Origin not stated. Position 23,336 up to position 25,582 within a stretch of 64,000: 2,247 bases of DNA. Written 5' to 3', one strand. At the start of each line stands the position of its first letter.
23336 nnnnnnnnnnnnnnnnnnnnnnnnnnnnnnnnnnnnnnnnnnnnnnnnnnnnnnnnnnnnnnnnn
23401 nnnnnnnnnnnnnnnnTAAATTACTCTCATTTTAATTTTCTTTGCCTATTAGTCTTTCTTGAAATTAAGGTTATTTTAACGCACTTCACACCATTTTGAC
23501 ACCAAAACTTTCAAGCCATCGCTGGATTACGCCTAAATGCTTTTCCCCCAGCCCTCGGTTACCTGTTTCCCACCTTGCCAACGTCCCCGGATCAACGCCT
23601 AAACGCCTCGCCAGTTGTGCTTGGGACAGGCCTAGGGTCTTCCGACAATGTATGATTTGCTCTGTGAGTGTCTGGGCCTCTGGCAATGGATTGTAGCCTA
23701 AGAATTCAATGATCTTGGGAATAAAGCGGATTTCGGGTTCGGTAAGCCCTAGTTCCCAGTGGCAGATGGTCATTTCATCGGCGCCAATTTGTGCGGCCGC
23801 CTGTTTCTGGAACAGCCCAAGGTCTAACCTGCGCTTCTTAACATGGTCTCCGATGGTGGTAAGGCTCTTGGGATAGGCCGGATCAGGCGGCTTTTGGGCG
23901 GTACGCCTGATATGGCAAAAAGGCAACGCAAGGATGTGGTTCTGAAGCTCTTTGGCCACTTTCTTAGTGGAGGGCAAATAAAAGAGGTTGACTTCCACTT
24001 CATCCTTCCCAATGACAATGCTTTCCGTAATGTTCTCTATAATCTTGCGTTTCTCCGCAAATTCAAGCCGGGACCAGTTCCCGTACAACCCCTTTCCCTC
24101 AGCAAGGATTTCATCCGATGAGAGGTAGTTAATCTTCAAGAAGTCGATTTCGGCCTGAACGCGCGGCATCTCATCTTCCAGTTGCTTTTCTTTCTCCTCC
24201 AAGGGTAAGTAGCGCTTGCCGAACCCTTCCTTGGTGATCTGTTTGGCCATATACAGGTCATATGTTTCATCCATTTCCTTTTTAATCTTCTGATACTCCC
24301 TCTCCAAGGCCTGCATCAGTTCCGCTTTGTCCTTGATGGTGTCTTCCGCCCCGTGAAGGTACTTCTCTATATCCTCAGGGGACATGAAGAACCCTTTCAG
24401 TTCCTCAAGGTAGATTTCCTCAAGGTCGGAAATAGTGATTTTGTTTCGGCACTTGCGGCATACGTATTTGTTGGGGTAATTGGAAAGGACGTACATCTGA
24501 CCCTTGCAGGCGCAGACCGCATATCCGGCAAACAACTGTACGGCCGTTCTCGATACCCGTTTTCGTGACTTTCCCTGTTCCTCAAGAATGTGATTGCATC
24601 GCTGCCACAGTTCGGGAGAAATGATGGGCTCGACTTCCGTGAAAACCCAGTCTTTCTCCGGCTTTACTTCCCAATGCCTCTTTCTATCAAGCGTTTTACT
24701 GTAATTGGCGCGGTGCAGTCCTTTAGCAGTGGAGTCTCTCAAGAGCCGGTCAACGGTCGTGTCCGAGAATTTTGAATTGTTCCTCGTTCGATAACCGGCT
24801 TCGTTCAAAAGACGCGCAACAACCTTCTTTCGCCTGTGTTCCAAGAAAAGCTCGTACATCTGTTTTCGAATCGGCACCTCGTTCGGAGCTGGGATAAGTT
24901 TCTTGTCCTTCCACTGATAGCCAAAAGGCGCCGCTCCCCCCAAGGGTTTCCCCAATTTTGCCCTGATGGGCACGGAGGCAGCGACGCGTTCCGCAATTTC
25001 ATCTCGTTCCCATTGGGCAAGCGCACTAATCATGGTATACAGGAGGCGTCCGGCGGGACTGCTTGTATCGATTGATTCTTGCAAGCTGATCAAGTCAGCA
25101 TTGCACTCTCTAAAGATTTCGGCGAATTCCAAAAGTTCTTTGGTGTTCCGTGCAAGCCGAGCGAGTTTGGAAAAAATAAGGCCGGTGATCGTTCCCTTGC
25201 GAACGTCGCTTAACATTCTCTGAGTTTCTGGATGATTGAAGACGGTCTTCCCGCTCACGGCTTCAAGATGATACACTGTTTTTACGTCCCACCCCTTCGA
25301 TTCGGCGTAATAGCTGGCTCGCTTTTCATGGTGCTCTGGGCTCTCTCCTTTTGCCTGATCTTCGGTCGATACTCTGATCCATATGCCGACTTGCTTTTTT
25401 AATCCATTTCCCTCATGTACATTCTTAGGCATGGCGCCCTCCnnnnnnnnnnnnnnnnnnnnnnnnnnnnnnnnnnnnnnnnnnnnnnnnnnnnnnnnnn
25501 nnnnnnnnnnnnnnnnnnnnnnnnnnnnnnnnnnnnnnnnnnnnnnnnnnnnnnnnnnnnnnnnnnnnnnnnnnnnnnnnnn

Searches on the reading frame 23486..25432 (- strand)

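Call 55: search_protein_families(library=pfam, proteins=[window:23486-25432:-], max_evalue=0.001)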
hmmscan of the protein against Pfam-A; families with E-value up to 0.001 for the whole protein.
window:23486-25432:- (648 aa): 6 families
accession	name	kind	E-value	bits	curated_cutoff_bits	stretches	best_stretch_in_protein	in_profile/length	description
PF00239.26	Resolvase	-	1.4e-29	103.5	23.3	1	17-159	3-141/145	Resolvase, N terminal domain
PF07508.19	Recombinase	-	1.9e-17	63.8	21.1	1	183-285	1-101/102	Recombinase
PF01381.28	HTH_3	-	3.7e-15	56.1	23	1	596-626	4-34/55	Helix-turn-helix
PF13560.12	HTH_31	-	2.2e-11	44.3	27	1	595-627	8-40/64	Helix-turn-helix domain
PF12844.13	HTH_19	-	2.5e-09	37.3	30.2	1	597-645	8-53/64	Helix-turn-helix domain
PF13384.12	HTH_23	-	0.00034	20.8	24.6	0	592-621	9-37/50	Homeodomain-like domain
